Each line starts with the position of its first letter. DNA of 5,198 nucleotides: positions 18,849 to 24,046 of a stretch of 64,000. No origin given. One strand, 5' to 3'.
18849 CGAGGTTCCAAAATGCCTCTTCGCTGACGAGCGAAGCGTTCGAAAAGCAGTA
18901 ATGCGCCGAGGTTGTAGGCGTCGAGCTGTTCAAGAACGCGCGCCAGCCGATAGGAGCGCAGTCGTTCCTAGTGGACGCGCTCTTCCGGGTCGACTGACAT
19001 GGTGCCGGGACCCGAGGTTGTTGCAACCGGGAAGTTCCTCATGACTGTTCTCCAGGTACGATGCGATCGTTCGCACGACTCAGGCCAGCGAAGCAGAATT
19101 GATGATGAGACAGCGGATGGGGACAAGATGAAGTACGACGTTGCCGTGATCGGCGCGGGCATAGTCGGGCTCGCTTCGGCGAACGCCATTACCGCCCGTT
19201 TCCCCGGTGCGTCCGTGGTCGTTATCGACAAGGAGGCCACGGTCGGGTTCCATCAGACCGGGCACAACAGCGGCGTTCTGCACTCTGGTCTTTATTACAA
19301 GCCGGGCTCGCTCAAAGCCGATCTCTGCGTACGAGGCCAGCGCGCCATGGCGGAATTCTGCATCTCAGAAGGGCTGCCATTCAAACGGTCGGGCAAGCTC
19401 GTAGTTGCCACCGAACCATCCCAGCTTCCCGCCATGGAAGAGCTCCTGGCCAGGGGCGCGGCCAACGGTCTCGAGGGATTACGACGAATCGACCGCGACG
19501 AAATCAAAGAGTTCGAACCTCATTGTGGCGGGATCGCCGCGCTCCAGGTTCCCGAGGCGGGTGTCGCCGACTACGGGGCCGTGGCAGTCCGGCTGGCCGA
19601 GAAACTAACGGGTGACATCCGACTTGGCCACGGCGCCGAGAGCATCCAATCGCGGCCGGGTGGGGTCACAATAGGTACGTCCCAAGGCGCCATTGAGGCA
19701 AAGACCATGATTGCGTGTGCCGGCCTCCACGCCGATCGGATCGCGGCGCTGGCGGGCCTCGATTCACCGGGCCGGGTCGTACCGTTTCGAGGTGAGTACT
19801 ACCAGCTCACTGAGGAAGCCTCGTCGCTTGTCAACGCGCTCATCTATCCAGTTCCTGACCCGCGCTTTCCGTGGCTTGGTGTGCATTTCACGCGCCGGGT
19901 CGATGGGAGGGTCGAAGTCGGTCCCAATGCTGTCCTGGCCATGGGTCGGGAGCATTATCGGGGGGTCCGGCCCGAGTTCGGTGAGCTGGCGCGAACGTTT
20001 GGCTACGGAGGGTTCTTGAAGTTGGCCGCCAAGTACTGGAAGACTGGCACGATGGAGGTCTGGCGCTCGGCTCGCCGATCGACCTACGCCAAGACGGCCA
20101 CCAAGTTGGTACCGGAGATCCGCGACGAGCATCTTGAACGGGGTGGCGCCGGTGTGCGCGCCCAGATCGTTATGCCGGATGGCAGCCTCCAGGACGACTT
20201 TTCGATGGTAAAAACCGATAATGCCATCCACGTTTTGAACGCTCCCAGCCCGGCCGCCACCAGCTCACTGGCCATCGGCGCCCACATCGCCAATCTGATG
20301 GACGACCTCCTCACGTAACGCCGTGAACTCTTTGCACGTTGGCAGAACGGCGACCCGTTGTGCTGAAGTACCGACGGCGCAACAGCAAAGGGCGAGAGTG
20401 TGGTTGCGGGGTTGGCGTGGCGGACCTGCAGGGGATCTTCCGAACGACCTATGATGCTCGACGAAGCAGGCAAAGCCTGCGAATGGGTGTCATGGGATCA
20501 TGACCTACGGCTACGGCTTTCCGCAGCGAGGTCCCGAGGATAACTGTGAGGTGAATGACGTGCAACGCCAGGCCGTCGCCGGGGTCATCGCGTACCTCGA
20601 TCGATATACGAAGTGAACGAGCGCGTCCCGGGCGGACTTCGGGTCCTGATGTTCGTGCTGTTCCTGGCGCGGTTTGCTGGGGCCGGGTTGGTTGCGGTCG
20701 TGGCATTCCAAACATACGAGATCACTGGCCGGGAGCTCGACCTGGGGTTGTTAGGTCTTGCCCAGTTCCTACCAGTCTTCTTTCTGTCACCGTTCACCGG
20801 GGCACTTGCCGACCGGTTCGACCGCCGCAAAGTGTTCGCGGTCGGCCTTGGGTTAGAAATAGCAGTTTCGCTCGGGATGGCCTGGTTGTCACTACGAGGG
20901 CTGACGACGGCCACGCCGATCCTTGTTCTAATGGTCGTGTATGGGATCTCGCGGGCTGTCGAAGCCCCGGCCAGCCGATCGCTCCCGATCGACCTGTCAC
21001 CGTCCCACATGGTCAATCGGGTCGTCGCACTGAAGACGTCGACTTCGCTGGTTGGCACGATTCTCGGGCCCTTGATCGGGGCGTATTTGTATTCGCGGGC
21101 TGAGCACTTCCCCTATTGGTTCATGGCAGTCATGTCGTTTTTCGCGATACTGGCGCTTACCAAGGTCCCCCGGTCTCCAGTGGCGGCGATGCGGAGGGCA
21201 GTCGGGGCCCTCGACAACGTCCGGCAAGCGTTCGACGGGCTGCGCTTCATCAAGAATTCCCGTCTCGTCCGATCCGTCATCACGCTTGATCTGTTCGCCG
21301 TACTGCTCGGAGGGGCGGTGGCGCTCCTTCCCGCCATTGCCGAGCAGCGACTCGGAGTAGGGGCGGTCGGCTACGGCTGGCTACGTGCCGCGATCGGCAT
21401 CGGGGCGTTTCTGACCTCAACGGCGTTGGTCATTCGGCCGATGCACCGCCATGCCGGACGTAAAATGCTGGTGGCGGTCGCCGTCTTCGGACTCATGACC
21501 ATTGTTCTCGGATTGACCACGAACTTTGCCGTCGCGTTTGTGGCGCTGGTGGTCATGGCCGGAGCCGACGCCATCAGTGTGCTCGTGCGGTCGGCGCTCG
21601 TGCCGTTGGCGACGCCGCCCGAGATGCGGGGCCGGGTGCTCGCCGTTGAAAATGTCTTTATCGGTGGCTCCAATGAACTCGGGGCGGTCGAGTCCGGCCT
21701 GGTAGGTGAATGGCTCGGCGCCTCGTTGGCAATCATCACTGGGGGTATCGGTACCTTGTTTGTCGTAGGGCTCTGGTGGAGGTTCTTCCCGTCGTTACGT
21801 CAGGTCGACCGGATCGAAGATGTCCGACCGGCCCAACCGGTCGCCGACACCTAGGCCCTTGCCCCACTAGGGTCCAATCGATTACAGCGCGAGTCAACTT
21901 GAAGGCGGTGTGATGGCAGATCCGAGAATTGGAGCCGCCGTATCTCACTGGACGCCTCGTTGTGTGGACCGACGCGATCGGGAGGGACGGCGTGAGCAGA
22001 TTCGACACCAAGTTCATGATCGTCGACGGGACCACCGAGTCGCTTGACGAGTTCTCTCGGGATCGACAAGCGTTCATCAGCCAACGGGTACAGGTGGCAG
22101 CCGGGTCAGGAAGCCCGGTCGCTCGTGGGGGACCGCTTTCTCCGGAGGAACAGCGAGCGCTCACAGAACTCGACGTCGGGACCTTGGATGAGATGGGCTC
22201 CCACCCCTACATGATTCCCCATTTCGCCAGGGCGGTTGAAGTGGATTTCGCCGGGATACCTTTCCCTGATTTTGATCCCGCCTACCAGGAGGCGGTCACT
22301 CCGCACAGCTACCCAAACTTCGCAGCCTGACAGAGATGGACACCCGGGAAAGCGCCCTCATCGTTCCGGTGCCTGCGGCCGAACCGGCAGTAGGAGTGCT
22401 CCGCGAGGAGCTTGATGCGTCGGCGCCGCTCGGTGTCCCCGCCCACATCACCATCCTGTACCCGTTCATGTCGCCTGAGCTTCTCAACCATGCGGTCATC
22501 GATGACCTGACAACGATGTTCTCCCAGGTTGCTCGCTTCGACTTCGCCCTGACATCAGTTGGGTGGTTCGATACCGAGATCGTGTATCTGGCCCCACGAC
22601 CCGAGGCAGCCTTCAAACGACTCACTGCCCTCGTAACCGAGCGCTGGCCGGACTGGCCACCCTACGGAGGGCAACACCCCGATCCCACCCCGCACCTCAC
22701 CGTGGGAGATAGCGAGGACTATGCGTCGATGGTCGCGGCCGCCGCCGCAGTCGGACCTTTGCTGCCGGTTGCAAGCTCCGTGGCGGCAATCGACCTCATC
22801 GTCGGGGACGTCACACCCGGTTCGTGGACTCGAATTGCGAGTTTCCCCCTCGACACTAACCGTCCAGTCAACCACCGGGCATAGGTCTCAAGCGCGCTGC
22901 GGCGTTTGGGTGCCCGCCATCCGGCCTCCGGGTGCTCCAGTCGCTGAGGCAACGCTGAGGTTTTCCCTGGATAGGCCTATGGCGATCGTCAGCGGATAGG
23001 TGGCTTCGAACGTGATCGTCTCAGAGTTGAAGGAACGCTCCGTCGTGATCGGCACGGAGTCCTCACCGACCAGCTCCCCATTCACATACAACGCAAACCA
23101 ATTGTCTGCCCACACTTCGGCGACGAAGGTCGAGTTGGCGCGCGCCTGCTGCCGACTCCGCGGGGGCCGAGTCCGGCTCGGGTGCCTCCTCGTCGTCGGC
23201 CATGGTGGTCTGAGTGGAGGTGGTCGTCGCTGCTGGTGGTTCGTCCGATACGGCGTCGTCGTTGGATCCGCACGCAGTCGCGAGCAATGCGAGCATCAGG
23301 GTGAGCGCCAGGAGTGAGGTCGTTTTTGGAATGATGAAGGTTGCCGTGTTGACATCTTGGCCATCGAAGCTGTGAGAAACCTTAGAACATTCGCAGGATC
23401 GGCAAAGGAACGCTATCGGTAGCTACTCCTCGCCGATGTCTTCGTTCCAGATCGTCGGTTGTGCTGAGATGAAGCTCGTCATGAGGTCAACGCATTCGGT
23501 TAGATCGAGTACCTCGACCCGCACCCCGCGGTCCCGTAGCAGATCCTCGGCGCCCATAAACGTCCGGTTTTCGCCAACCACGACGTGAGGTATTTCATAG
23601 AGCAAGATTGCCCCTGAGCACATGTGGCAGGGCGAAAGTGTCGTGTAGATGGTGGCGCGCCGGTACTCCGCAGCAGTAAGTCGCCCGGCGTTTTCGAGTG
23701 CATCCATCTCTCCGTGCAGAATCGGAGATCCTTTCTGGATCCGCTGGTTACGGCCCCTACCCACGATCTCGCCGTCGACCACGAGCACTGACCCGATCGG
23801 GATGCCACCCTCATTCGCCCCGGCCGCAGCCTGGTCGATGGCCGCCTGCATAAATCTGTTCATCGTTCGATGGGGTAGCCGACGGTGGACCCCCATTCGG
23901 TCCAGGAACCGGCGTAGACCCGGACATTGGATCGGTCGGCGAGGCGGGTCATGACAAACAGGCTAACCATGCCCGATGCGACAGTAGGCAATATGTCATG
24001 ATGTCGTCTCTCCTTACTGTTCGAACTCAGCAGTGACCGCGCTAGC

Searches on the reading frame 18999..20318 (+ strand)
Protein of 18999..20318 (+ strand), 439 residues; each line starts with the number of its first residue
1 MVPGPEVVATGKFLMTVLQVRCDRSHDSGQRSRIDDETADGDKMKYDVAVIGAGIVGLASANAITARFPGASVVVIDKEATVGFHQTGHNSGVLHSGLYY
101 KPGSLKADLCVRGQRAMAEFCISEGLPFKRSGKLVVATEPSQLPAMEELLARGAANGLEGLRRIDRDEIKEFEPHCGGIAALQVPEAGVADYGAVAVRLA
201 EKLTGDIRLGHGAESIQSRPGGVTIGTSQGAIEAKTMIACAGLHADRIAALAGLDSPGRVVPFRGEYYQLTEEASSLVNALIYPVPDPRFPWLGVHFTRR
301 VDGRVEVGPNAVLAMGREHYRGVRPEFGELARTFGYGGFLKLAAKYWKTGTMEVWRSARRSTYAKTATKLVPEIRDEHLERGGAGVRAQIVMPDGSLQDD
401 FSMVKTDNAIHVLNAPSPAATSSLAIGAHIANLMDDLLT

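Call 28: search_protein_families(library=pfam, proteins=[window:18999-20318:+], max_evalue=0.0001)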
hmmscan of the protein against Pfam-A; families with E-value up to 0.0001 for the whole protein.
window:18999-20318:+ (439 aa): 2 families
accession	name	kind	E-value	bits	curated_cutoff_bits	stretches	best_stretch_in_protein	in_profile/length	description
PF01266.30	DAO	-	2e-54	185.9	27.9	1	47-433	1-353/353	FAD dependent oxidoreductase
PF13450.12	NAD_binding_8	-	2.4e-05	24.9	21.9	1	50-85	1-34/68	NAD(P)-binding Rossmann-like domain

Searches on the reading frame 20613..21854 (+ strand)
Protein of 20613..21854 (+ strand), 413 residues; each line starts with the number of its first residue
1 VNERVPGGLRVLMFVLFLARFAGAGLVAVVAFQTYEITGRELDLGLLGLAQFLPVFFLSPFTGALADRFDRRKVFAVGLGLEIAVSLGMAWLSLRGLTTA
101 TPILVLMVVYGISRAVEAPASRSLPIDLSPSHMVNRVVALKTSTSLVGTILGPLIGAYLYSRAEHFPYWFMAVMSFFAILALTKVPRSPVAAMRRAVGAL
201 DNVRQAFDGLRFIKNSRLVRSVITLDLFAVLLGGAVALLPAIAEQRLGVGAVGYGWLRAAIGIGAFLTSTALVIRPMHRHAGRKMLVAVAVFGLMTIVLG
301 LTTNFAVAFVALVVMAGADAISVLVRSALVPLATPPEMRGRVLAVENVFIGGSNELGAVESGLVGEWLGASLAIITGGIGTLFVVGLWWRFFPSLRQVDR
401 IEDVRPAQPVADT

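Call 28: search_protein_families(library=pfam, proteins=[window:20613-21854:+], max_evalue=0.0001)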
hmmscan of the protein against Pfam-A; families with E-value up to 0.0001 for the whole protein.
window:20613-21854:+ (413 aa): 3 families
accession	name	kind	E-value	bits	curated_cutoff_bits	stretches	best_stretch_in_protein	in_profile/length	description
PF05977.19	MFS_3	-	2.3e-36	125.8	27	1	42-399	45-399/524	Transmembrane secretion effector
PF07690.21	MFS_1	-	8.5e-29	101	33.4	2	12-317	1-305/347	Major Facilitator Superfamily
PF13347.12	MFS_2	-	5e-05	22.5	27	1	9-123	226-337/427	MFS/sugar transport protein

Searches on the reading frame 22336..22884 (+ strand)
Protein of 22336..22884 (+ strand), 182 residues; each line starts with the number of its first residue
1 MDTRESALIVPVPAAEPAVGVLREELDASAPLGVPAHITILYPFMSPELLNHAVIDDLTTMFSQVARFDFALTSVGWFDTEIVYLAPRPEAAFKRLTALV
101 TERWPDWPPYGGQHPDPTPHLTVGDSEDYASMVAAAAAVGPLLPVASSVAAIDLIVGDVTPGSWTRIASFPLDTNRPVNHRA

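Call 28: search_protein_families(library=pfam, proteins=[window:22336-22884:+], max_evalue=0.0001)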
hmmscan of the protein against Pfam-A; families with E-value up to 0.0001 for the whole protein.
window:22336-22884:+ (182 aa): 1 family
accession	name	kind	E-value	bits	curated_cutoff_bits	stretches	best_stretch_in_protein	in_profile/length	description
PF13563.12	2_5_RNA_ligase2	-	8.1e-23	81.6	27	1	12-158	2-149/152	2'-5' RNA ligase superfamily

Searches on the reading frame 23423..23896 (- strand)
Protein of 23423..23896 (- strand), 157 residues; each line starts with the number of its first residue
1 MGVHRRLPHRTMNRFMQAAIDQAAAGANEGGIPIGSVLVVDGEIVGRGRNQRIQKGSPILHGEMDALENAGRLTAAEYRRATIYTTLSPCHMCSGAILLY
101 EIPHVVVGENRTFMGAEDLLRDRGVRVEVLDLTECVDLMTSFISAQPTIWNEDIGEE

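Call 28: search_protein_families(library=pfam, proteins=[window:23423-23896:-], max_evalue=0.0001)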
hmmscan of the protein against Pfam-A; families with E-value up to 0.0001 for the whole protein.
window:23423-23896:- (157 aa): 2 families
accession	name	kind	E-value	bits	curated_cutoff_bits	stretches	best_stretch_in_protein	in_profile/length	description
PF00383.29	dCMP_cyt_deam_1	-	4.6e-22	78.3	25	1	12-108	4-101/102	Cytidine and deoxycytidylate deaminase zinc-binding region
PF14437.12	MafB19-deam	-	4.5e-18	66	27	1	13-112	4-104/142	MafB19-like deaminase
